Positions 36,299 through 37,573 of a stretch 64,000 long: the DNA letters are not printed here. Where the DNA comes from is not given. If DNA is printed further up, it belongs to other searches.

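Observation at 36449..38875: Abutting HEPN + divergent single-HKD PLD gene pair: candidate undescribed two-nuclease defence module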

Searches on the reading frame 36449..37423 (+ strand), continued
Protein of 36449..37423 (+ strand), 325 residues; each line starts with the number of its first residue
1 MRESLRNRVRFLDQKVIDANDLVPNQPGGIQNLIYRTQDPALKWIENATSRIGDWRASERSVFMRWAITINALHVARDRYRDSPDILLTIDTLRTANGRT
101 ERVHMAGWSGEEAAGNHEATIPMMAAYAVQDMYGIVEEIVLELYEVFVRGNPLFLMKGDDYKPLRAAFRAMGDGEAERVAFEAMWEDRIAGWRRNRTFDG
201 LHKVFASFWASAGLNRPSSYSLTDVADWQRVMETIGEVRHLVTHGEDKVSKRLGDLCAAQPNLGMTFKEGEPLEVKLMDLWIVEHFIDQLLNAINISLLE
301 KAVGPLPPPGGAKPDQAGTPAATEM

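Call 42: search_protein_families(library=pfam, proteins=[P0172, P0177, P0184, P0189, P0192, P0201, P0211, P0242, P0244, P0160], max_evalue=1)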
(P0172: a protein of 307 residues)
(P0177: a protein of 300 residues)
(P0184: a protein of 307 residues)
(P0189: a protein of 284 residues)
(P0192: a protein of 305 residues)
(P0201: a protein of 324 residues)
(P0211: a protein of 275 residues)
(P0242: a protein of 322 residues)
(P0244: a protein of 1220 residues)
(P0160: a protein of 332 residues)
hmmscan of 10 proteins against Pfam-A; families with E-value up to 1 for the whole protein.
P0172 (307 aa): 1 family
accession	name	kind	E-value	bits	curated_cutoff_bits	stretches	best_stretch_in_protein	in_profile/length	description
PF20185.3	DUF6548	-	0.0079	16.5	27.3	1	205-267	24-87/164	Family of unknown function (DUF6548)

P0177 (300 aa): 0 families

P0184 (307 aa): 0 families

P0189 (284 aa): 1 family
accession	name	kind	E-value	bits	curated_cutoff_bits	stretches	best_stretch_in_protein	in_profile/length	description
PF15229.11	POM121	-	0.02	15.1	27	1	154-210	162-221/235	POM121 family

P0192 (305 aa): 0 families

P0201 (324 aa): 2 families
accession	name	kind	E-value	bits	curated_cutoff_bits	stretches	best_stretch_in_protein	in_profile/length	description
PF25471.1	TM_PetC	-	0.05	13.8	37.1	1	215-236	20-41/48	Iron-sulfur subunit PetC transmembrane anchor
PF09858.14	DUF2085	-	0.071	14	25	1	132-195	33-89/90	Predicted membrane protein (DUF2085)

P0211 (275 aa): 1 family
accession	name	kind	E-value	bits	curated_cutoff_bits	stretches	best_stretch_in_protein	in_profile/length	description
PF13024.11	DUF3884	-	0.17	11.9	21.7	1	15-56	13-50/73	Protein of unknown function (DUF3884)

P0242 (322 aa): 10 families
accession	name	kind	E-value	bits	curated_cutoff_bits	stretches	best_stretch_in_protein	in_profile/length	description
PF04716.19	ETC_C1_NDUFA5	-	2.9e-05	24.2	27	0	66-83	29-46/67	ETC complex I subunit conserved region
PF07532.17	Big_4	-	0.00016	21.5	22.1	0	129-145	23-39/59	Bacterial Ig-like domain (group 4)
PF11038.14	DGF-1_5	-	0.00087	19.8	25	0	58-84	56-82/120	Dispersed gene family protein 1, region 4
PF19702.4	DUF6200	-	0.0048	17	26.9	0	44-57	32-45/76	Family of unknown function (DUF6200)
PF21290.4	UBA_BIRC2-3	-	0.0058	17.1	27.2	0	52-64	26-38/53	BIRC2/3-like, UBA domain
PF08433.16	KTI12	-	0.0058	16.6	22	0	7-29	133-155/271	Chromatin associated protein KTI12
PF12556.13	CobS_N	-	0.0095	16.1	22.2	0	20-31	22-33/34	Cobaltochelatase CobS subunit N terminal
PF21453.2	NCAP_ISAV_hel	-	0.012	16.3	27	0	85-101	56-72/105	Infectious salmon anemia virus nucleoprotein, helical bundle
PF13683.12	rve_3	-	0.026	14.7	26.5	0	91-124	20-53/67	Integrase core domain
PF20559.3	DUF6770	-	0.047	12.6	27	0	29-55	458-484/520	Family of unknown function (DUF6770)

P0244 (1220 aa): 18 families
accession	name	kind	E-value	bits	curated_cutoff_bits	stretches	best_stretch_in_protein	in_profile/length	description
PF12348.14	CLASP_N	-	2.8e-46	158.4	27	4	1007-1180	21-199/227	CLASP N terminal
PF02985.28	HEAT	-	4.4e-16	57.9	23.5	0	429-446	1-18/31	HEAT repeat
PF24987.1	HEAT_EF3_N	-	5.4e-13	49.7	32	0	757-814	110-168/169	EF3 N-terminal HEAT repeat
PF21040.3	CEP104-like_TOG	-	1.7e-12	48.5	24.3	4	1004-1145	21-177/208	Centrosomal protein CEP104-like, TOG domain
PF21547.3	TTI1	-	1.6e-09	38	27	1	1080-1116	4-39/90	TELO2-interacting protein 1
PF24714.1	TOR1L1_N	-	4.8e-09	36.4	43.3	2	1012-1107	60-162/281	TORTIFOLIA1 N-terminal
PF08167.18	RIX1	-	6.6e-06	26.4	27.4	0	996-1062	48-115/193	rRNA processing/ribosome biogenesis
PF13513.12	HEAT_EZ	-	2.4e-05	25.2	27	0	1151-1175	22-46/55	HEAT-like repeat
PF12783.13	Sec7-like_HUS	-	3.4e-05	24.2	27.3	0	1024-1084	57-117/161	Mon2/Sec7/BIG1-like, HUS domain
PF12755.13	Vac14_Fab1_bd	-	8.6e-05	23.5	22.1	0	1147-1182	17-52/97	Vacuolar 14 Fab1-binding region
PF22928.2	INTS1_R4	-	0.00044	20.6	27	0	286-306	74-94/102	Integrator complex subunit 1, R4 domain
PF01421.25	Reprolysin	-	0.0037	17.7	20.8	0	773-842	69-140/200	Reprolysin (M12B) family zinc metalloprotease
PF12024.13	DUF3512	-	0.004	17.4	23.4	0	791-828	48-85/186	Domain of unknown function (DUF3512)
PF12066.13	SERRATE_Ars2_N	-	0.0081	16.7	27.3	0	934-963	29-57/110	SERRATE/Ars2, N-terminal domain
PF05764.18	YL1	-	0.093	13.3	29.2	0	74-156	117-199/239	YL1 nuclear protein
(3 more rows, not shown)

P0160 (332 aa): 0 families

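Call 45: search_protein_families(library=pfam, proteins=[P0013, P0015, P0017, P0019, P0023, P0029, P0033, P0035, P0038, P0041], max_evalue=10)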
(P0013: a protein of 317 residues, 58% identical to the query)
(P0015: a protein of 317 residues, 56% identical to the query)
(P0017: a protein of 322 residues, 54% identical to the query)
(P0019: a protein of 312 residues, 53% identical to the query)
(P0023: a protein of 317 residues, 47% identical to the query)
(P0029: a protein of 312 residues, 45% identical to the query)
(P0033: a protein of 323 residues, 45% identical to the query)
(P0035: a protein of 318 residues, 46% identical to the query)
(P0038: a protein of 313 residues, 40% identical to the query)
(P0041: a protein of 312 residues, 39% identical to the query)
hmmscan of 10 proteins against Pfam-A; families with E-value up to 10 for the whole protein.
P0013 (317 aa): 3 families
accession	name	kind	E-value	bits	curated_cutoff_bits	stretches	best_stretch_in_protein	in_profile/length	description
PF19760.4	DUF6247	-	0.11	13.2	26.9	1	164-216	12-59/99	Family of unknown function (DUF6247)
PF05854.16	MC1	-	0.15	12.8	23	1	72-106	26-60/96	Non-histone chromosomal protein MC1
PF21395.2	Arc_capsid_dom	-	0.16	12.5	27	1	30-61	28-56/62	Activity-regulated cytoskeleton-associated protein, capsid domain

P0015 (317 aa): 2 families
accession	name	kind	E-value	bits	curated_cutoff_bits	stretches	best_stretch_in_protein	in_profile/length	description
PF19760.4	DUF6247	-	0.029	15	26.9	1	177-216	19-58/99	Family of unknown function (DUF6247)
PF18735.6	HEPN_RiboL-PSP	-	0.079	13.3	28.4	1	215-250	133-162/191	RiboL-PSP-HEPN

P0017 (322 aa): 1 family
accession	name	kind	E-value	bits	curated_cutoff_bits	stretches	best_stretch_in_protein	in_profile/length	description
PF08770.17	SoxZ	-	0.28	11.3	25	1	243-279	48-87/98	Sulphur oxidation protein SoxZ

P0019 (312 aa): 2 families
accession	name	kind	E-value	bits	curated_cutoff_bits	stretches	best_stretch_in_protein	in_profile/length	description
PF10023.15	Aminopep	-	0.02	14.7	25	1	135-223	216-307/322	Putative aminopeptidase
PF01863.23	YgjP-like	-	0.04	14.4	26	1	157-234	72-148/207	YgjP-like, metallopeptidase domain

P0023 (317 aa): 1 family
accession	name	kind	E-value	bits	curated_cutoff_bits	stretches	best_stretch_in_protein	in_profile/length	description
PF18735.6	HEPN_RiboL-PSP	-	0.19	12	28.4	1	224-255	143-169/191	RiboL-PSP-HEPN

P0029 (312 aa): 1 family
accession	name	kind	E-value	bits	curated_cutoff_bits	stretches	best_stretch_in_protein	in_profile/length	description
PF18735.6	HEPN_RiboL-PSP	-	0.0095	16.3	28.4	1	119-253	24-163/191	RiboL-PSP-HEPN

P0033 (323 aa): 0 families

P0035 (318 aa): 0 families

P0038 (313 aa): 0 families

P0041 (312 aa): 0 families

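Call 46: search_protein_families(library=pfam, proteins=[L042:9150-13370:-, L045:7381-9816:-], max_evalue=0.01)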
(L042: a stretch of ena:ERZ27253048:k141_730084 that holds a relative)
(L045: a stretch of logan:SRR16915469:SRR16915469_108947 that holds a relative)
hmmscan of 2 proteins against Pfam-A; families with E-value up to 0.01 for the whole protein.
L042:9150-13370:- (1406 aa): 2 families
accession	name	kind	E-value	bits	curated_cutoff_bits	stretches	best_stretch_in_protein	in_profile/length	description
PF25794.1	SACS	-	1e-05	25.9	32.8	0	117-150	95-128/247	Sacsin domain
PF13020.12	NOV_C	-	0.0014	19.1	22.1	1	1259-1311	30-84/91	Protein NO VEIN, C-terminal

L045:7381-9816:- (811 aa): 0 families

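Call 51: find_encoding_contigs(protein=P0019, flank=8000, max_places=4)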
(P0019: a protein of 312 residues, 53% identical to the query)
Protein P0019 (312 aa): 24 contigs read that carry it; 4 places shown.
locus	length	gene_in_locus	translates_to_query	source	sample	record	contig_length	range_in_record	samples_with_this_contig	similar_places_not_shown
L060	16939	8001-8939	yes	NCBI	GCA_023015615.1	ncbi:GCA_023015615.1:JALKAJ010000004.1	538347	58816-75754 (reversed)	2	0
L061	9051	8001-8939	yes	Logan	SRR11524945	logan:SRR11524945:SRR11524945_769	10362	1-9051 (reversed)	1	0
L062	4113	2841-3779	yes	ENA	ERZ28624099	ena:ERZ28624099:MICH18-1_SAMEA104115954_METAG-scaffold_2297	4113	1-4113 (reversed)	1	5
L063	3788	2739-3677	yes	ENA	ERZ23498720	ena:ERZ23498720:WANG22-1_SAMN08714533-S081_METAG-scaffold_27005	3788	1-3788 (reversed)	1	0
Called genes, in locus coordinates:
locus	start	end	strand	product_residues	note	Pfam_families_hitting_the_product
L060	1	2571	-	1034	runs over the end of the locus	PF00873:ACR_tran, PF03176:MMPL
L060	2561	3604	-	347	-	PF25919:BSH_CusB (faint), PF25989:YknX_C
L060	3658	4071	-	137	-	PF13622:4HBT_3 (weak), PF03061:4HBT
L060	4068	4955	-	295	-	PF00561:Abhydrolase_1, PF12146:Hydrolase_4, PF12697:Abhydrolase_6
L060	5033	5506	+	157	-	PF01978:TrmB (weak), PF12802:MarR_2, PF01047:MarR, PF13412:HTH_24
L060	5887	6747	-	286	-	-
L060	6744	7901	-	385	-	PF00145:DNA_methylase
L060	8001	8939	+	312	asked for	-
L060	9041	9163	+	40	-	-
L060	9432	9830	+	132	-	PF00436:SSB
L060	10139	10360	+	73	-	-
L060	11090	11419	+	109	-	-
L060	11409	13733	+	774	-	PF10412:TrwB_AAD_bind, PF02534:T4SS-DNA_transf, PF12696:TraG-D_C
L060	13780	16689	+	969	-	PF08751:TrwC, PF13604:AAA_30, PF13245:AAA_19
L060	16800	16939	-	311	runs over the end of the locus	PF00027:cNMP_binding, PF10137:CAP12-PCTIR_TIR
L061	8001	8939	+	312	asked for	-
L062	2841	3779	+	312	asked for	-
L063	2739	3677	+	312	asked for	-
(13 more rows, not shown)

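Call 52: find_encoding_contigs(protein=P0034, flank=8000, max_places=2)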
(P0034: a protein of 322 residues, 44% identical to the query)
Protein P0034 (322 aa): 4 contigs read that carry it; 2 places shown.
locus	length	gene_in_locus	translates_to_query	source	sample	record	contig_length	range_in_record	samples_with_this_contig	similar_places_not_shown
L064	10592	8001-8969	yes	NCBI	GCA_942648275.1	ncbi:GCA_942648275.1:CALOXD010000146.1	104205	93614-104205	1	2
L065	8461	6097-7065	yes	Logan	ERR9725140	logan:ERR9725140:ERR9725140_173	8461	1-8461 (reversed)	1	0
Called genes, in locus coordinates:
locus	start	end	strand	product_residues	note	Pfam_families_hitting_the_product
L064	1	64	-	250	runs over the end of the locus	-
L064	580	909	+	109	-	PF12840:HTH_20, PF01022:HTH_5 (weak), PF12802:MarR_2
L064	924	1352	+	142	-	PF00462:Glutaredoxin (faint), PF03960:ArsC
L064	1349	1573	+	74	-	PF02040:ArsB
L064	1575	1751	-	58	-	-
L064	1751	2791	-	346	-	PF00069:Pkinase, PF07714:PK_Tyr_Ser-Thr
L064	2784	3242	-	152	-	-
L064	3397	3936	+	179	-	-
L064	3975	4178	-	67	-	-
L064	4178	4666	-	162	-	-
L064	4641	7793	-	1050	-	PF13289:SIR2_2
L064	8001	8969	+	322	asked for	-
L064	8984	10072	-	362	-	-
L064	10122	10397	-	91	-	-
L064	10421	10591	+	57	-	?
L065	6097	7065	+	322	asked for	-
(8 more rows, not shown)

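Call 53: search_dna_similar(query=window:36449-37423:+, collection=plasmids, mode=protein, max_rows=15)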
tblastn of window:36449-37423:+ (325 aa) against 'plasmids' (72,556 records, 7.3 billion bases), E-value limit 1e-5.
Records with a match: 2; places in all: 2; records where one place covers at least 80% of the query: 2.
Best place of each record, by identity: <60% 2.
By first word of the organism name: Methylobacterium 1; Ensifer 1.
By predicted mobility (MOB-suite, as given by PLSDB): non-mobilizable 2.
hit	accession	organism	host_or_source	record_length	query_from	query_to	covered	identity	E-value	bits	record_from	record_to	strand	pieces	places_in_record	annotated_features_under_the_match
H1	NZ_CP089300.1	Methylobacterium currus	Solanum lycopersicum,single cell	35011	3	309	94%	41.6%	5e-59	211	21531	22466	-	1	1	hypothetical protein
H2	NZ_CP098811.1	Ensifer adhaerens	whole organism,soil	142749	32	306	85%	45.7%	1e-66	233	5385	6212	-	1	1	hypothetical protein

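Call 58: get_annotated_region(hit=H1, flank=6000)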
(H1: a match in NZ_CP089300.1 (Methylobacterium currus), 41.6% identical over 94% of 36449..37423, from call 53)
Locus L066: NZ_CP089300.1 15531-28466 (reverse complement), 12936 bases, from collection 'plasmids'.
description: Methylobacterium currus strain TP-3 plasmid unnamed4, complete sequence
organism: Methylobacterium currus (NCBI taxid 2051553)
taxonomy: Bacteria; Pseudomonadota; Alphaproteobacteria; Hyphomicrobiales; Methylobacteriaceae; Methylobacterium; Methylobacterium currus
host: -; source: Solanum lycopersicum,single cell; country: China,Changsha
typing (MOB-suite, as given by PLSDB): non-mobilizable
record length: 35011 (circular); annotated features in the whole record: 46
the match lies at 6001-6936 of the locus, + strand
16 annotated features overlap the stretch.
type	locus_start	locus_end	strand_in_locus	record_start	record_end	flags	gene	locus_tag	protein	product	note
CDS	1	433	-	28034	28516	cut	-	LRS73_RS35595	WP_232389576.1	hypothetical protein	-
CDS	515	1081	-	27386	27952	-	-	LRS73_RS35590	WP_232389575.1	hypothetical protein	-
CDS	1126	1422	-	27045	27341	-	-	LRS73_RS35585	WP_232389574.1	hypothetical protein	-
CDS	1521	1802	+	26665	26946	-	-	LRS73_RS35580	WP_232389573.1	helix-turn-helix transcriptional regulator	-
CDS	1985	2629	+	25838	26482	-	-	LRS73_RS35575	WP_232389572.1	DUF4433 domain-containing protein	-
CDS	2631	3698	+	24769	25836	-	-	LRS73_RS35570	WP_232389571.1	macro domain-containing protein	-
CDS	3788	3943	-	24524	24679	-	-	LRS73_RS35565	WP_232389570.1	hypothetical protein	-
CDS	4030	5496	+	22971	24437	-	-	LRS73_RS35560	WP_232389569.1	hypothetical protein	-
CDS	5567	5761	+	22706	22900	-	-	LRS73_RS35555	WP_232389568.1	hypothetical protein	-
CDS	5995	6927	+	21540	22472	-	-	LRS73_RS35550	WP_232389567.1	hypothetical protein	-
CDS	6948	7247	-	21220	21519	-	-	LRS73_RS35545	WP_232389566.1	hypothetical protein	-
CDS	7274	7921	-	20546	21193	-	-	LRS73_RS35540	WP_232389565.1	ParA family protein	-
CDS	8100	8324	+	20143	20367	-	-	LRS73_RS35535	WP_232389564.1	hypothetical protein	-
CDS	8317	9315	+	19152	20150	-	-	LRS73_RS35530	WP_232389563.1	site-specific integrase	GO:0015074 - DNA integration [Evidence IEA]; GO:0006310 - DNA recombination [Evidence IEA]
CDS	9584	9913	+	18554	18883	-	-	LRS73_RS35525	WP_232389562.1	hypothetical protein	-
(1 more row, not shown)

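Call 59: get_annotated_region(hit=H2, flank=6000)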
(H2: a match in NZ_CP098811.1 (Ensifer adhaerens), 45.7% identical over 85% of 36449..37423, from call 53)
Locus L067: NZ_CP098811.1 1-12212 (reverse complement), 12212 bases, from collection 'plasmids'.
description: Ensifer adhaerens strain M8 plasmid pD, complete sequence
organism: Ensifer adhaerens (NCBI taxid 106592)
taxonomy: Bacteria; Pseudomonadota; Alphaproteobacteria; Hyphomicrobiales; Rhizobiaceae; Ensifer; Ensifer adhaerens
host: -; source: whole organism,soil; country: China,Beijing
typing (MOB-suite, as given by PLSDB): non-mobilizable; mating-pair formation MPF_T
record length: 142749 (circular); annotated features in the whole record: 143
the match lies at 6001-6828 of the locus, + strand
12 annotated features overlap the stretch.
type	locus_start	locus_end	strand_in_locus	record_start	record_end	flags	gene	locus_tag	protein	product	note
CDS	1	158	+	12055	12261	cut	-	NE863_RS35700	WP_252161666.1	hypothetical protein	-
CDS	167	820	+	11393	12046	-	-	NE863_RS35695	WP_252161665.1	hypothetical protein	-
CDS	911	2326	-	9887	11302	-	-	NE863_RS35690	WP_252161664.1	SAVED domain-containing protein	-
CDS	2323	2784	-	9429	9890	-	-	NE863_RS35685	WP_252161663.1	Mov34/MPN/PAD-1 family protein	-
CDS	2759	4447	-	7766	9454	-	-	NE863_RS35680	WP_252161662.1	ThiF family adenylyltransferase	-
CDS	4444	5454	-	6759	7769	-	-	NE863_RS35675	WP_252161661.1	nucleotidyltransferase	-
CDS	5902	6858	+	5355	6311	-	-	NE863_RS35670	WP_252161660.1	hypothetical protein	-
CDS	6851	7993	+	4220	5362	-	-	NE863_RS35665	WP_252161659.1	site-specific integrase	GO:0015074 - DNA integration [Evidence IEA]; GO:0006310 - DNA recombination [Evidence IEA]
CDS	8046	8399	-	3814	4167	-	-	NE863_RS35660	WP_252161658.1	hypothetical protein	-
CDS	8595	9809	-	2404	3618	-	repC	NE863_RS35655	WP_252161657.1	plasmid replication protein RepC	-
CDS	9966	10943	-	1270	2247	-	repB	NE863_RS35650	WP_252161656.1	plasmid partitioning protein RepB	-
CDS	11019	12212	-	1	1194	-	repA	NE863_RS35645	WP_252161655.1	plasmid partitioning protein RepA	-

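Call 61: fold_search(model_id=the predicted structure, library=viral)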
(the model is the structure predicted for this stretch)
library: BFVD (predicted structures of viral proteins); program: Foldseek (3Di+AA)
matches with E <= 10: 394; with E <= 0.001: 0
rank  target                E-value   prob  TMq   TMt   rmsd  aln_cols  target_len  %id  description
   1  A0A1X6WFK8            2.6e-02  0.35  0.15  0.12  29.5       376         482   11  (no name in the UniProt tables at hand)
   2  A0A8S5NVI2            3.2e-02  1.00  0.38  0.39  11.6       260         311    9  Uncharacterized protein [Siphoviridae sp. ctiPM17]
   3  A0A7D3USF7            5.0e-02  0.20  0.12  0.12  26.4       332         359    9  Inhibitor of apoptosis-promoting bax1 protein [Fadolivirus FV1/VV64]
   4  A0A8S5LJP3            1.8e-01  0.93  0.37  0.50   8.8       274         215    8  Uncharacterized protein [Myoviridae sp. ct6F13]
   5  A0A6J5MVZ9            2.0e-01  0.16  0.15  0.10  19.9       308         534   11  Uncharacterized protein [uncultured Caudovirales phage]
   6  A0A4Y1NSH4            2.0e-01  0.09  0.12  0.11  25.1       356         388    9  Nucleoprotein (Fragment) [Influenza B virus]
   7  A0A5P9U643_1          2.2e-01  0.25  0.20  0.08  22.0       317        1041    9  (no name in the UniProt tables at hand)
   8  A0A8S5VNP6            2.5e-01  0.08  0.12  0.07  29.9       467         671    9  (no name in the UniProt tables at hand)
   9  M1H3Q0                2.6e-01  0.15  0.18  0.17  28.9       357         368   12  (no name in the UniProt tables at hand)
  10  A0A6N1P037            2.6e-01  0.13  0.12  0.11  21.4       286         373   10  Putative transmembrane protein [Tupanvirus soda lake]
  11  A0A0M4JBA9            2.6e-01  0.07  0.11  0.11  31.6       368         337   12  (no name in the UniProt tables at hand)
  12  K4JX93                2.9e-01  0.21  0.21  0.17  25.4       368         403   10  Uncharacterized protein [Abalone herpesvirus (isolate Abalone/Australia/Victoria/2009)]
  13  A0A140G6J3            4.0e-01  0.47  0.25  0.35  12.8       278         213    8  Uncharacterized protein [Arthrobacter phage Kitkat]
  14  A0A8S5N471            4.6e-01  0.21  0.11  0.16  16.5       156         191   17  Uncharacterized protein [Myoviridae sp. ctTOm1]
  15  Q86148                5.1e-01  0.14  0.13  0.16  22.5       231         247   11  Nucleoprotein (Fragment) [Orthohantavirus moroense]
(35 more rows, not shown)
